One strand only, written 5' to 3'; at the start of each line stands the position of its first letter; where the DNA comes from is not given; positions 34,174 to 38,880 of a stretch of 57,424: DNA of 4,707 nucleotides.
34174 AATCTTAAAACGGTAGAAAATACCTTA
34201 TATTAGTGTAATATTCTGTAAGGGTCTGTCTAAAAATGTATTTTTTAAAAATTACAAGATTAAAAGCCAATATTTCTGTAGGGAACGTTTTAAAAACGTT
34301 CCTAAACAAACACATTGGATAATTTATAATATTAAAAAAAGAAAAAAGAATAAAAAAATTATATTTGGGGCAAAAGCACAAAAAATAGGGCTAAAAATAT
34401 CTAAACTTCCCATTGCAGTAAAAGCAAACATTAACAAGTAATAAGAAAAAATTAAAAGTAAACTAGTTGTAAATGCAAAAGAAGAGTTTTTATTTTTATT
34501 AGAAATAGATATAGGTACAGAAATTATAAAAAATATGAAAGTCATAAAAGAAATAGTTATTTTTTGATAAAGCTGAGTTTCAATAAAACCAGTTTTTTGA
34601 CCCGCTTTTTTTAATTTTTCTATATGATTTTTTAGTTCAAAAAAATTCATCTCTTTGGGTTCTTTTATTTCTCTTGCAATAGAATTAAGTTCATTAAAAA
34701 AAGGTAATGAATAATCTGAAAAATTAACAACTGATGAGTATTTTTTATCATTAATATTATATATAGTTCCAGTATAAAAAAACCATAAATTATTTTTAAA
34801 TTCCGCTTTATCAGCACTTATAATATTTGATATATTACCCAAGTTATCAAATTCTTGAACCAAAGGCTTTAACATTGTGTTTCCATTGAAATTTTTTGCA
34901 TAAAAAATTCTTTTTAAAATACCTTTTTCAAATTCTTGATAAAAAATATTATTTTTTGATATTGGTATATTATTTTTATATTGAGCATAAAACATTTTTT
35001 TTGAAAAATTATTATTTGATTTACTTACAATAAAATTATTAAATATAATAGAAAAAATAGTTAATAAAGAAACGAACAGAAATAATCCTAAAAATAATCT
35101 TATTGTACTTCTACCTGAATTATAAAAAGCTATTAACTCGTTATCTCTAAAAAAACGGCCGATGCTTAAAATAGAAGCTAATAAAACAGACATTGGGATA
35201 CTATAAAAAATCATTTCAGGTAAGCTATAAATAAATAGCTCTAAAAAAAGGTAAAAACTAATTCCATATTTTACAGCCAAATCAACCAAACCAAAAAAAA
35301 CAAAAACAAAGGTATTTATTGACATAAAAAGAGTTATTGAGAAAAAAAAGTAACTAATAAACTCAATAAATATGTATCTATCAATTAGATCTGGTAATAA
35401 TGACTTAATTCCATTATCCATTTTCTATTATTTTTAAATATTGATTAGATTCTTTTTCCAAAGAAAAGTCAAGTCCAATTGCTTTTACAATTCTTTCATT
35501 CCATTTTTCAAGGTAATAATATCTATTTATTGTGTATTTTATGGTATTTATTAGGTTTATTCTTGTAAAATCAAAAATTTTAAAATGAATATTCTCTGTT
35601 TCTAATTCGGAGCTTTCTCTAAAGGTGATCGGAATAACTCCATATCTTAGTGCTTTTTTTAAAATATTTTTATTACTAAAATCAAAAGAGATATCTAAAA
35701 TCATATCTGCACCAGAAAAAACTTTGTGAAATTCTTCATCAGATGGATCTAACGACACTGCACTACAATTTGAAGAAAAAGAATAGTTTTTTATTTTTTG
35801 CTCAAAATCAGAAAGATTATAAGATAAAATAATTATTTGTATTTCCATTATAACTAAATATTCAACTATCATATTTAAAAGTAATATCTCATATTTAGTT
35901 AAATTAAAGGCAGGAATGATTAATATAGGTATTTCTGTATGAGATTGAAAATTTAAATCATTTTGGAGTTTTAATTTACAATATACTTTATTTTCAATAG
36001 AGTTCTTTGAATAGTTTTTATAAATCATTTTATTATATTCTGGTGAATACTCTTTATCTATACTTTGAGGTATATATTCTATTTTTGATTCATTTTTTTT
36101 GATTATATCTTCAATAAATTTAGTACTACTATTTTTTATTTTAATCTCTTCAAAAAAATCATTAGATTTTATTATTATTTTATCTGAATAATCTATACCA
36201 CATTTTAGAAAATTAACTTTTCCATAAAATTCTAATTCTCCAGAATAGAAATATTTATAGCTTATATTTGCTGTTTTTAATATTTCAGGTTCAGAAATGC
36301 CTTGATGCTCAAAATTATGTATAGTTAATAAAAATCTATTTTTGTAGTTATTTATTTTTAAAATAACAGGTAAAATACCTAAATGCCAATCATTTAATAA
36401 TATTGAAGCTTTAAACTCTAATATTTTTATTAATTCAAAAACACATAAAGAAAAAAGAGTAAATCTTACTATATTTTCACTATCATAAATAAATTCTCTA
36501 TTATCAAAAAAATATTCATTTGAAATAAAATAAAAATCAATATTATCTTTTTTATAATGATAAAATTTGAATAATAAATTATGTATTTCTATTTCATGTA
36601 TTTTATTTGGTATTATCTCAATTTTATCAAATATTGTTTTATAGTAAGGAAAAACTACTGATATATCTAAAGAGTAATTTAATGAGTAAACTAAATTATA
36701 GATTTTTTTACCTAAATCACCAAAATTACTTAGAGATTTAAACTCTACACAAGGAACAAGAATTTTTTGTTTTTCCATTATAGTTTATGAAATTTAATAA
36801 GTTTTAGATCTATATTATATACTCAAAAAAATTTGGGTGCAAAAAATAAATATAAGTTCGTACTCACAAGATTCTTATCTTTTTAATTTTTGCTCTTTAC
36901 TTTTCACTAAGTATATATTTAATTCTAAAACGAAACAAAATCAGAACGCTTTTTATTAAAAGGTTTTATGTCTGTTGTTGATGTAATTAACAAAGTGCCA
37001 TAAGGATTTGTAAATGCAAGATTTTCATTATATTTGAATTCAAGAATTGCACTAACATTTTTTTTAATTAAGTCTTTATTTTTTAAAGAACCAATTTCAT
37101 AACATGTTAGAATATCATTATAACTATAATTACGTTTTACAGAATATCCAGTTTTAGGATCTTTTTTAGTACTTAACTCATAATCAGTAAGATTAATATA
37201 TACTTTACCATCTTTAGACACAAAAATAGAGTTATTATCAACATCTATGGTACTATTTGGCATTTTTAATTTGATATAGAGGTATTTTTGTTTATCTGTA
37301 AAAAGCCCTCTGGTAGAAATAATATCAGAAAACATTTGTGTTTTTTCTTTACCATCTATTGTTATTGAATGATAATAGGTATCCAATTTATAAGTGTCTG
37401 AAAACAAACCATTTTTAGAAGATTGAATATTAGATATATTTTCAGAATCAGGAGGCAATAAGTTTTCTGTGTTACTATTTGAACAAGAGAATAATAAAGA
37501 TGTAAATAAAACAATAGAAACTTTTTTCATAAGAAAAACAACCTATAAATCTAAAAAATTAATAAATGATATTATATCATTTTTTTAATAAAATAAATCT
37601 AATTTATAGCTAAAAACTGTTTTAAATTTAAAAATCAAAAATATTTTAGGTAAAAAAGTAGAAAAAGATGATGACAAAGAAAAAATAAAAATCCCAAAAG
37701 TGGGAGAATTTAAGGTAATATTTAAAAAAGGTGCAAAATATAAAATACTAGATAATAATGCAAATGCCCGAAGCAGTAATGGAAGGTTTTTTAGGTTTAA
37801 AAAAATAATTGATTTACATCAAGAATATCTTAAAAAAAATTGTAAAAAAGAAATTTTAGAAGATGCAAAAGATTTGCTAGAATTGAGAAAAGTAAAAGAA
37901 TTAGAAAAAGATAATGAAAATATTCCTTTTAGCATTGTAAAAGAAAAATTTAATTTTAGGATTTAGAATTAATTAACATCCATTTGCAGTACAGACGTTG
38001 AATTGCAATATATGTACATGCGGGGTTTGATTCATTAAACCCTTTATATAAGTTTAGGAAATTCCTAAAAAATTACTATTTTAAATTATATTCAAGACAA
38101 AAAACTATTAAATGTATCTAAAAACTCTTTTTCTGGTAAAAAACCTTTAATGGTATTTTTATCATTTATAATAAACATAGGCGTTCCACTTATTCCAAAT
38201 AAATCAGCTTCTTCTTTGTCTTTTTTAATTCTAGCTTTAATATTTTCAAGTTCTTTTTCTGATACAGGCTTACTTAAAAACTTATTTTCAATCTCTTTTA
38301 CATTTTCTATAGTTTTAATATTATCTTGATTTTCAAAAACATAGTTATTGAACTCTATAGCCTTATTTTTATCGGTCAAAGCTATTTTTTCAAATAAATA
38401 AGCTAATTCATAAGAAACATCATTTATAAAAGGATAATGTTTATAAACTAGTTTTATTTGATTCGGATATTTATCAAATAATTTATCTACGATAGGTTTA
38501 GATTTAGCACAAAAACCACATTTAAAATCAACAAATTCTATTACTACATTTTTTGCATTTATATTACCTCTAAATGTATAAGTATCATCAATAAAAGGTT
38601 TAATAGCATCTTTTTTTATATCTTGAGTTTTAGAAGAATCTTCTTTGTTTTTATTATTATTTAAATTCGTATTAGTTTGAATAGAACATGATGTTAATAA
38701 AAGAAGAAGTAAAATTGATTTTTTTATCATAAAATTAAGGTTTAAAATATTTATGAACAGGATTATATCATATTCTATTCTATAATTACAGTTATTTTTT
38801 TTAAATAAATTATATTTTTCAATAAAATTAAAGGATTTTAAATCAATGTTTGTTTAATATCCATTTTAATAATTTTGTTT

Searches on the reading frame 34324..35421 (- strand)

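Call 49: search_protein_families(library=pfam, proteins=[window:34324-35421:-], max_evalue=0.0001)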
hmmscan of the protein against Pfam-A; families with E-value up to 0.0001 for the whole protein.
window:34324-35421:- (365 aa): 1 family
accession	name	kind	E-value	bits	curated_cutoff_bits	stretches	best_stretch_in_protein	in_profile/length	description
PF03739.19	LptF_LptG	-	7.9e-70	236.1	27.9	1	15-364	1-351/353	Lipopolysaccharide export system permease LptF/LptG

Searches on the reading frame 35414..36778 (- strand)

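Call 49: search_protein_families(library=pfam, proteins=[window:35414-36778:-], max_evalue=0.0001)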
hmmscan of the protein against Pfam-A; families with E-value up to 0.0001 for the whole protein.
window:35414-36778:- (454 aa): 1 family
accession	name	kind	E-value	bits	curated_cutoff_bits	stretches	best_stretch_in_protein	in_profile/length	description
PF08323.17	Glyco_transf_5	-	1.1e-37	130.5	22.7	1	5-216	1-228/239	Starch synthase catalytic domain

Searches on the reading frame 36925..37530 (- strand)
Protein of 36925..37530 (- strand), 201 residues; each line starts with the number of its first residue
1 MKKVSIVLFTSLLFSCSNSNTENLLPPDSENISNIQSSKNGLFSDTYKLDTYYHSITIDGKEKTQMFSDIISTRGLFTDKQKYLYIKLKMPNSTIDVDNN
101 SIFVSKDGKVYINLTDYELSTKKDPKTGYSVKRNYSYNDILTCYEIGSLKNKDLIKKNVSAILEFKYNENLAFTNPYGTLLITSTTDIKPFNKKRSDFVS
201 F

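Call 49: search_protein_families(library=pfam, proteins=[window:36925-37530:-], max_evalue=0.0001)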
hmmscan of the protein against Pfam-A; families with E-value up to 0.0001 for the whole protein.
window:36925-37530:- (201 aa): 0 families

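Call 64: search_protein_families(library=pfam, proteins=[window:36925-37530:-], max_evalue=0.5)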
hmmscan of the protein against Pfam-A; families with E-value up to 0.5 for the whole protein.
window:36925-37530:- (201 aa): 2 families
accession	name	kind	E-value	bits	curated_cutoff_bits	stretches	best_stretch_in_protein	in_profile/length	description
PF01917.21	Arch_flagellin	-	0.036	14.8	29.5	1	65-148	52-131/162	Archaebacterial flagellin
PF12337.13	DUF3637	-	0.059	14.2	25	1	142-180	2-41/67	Protein of unknown function (DUF3637)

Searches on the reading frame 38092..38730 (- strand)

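Call 49: search_protein_families(library=pfam, proteins=[window:38092-38730:-], max_evalue=0.0001)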
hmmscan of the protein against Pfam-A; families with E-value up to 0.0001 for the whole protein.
window:38092-38730:- (212 aa): 5 families
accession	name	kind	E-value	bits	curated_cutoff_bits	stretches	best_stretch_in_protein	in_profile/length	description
PF13462.12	Thioredoxin_4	-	2.9e-17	63.8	23.2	1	52-193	6-150/165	Thioredoxin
PF01323.26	DSBA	-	4.9e-12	46.5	25.6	1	62-128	1-76/191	DSBA-like thioredoxin domain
PF13098.12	Thioredoxin_2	-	2.5e-07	31.4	27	1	58-205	4-102/104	Thioredoxin-like domain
PF00085.26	Thioredoxin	-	2.4e-05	24.7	23.5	0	52-95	9-54/103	Thioredoxin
PF13192.12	Thioredoxin_3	-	2.8e-05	24.5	24.8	0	162-205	27-72/76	Thioredoxin domain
